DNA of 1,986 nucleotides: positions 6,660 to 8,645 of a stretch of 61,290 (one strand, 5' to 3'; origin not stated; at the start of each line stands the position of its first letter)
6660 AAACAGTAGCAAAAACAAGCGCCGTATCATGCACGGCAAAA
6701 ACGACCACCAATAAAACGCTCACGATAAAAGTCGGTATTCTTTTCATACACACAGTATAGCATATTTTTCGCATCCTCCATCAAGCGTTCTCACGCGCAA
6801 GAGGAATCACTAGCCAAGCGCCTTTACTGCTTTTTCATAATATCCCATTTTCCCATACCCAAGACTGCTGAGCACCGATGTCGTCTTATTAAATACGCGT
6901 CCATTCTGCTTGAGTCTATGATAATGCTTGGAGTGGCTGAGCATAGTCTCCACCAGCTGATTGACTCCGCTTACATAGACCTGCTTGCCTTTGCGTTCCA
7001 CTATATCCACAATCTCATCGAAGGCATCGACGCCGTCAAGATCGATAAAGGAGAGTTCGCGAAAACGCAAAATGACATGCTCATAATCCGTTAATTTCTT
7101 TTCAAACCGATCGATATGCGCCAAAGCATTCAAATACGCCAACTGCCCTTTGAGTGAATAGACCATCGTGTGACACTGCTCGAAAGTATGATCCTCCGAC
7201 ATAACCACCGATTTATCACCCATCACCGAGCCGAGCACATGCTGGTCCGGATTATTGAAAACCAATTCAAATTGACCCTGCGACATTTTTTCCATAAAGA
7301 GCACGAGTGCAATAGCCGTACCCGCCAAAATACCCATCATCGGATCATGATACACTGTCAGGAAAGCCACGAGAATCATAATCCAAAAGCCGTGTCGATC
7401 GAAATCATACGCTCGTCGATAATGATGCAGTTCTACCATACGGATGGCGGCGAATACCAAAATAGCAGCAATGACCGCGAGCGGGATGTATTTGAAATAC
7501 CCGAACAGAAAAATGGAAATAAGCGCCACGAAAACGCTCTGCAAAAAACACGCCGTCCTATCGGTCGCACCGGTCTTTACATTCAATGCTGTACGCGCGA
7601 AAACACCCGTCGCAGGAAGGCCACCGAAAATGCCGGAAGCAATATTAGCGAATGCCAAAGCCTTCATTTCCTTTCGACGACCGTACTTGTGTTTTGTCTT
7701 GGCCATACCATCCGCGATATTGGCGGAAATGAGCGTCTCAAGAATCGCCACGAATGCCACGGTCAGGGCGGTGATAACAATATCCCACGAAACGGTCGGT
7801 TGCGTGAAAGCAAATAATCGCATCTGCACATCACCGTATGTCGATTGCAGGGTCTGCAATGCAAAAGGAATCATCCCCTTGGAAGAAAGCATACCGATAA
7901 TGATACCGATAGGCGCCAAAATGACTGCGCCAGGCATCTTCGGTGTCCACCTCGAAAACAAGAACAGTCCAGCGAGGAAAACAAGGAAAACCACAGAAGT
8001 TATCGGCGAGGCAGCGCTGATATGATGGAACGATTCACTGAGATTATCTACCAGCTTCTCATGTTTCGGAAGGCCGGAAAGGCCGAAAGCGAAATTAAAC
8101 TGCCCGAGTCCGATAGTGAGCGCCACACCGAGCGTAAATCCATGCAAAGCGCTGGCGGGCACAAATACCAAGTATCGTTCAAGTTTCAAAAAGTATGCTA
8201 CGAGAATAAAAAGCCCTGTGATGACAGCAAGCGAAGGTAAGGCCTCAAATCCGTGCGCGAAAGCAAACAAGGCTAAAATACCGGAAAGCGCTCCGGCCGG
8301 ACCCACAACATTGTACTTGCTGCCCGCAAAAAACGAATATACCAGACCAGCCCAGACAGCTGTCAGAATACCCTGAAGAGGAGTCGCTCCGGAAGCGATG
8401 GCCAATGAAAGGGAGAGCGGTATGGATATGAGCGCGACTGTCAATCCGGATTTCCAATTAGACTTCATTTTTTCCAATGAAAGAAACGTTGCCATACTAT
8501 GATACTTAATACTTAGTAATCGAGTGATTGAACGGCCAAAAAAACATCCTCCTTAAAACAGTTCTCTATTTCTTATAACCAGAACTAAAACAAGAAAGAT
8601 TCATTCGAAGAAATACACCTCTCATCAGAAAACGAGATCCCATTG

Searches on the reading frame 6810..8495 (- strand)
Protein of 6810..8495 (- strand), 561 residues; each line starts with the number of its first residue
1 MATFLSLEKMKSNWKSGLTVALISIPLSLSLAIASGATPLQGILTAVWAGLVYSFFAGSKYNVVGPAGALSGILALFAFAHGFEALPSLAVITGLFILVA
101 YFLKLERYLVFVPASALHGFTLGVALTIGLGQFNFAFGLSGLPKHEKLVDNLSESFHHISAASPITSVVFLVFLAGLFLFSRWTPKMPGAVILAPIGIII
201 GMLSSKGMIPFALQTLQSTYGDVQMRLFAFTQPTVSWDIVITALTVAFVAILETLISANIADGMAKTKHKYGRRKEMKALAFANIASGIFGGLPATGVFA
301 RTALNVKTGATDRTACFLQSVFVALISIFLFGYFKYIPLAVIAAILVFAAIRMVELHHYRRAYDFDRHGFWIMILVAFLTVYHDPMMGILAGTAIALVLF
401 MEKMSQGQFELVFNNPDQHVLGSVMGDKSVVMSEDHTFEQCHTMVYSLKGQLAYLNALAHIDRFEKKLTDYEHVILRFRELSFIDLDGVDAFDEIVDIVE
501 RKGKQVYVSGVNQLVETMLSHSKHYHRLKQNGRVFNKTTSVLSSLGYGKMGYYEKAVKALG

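Call 95: search_protein_families(library=pfam, max_evalue=0.00001, proteins=[window:6810-8495:-])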
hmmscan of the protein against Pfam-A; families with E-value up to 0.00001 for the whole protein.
window:6810-8495:- (561 aa): 2 families
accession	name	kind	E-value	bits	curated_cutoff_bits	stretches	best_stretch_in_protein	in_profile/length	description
PF00916.26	Sulfate_transp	-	5.3e-59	200.3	23.2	1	15-375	6-379/380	Sulfate permease family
PF01740.26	STAS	-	1.7e-08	34.6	22.6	1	442-525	9-94/106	STAS domain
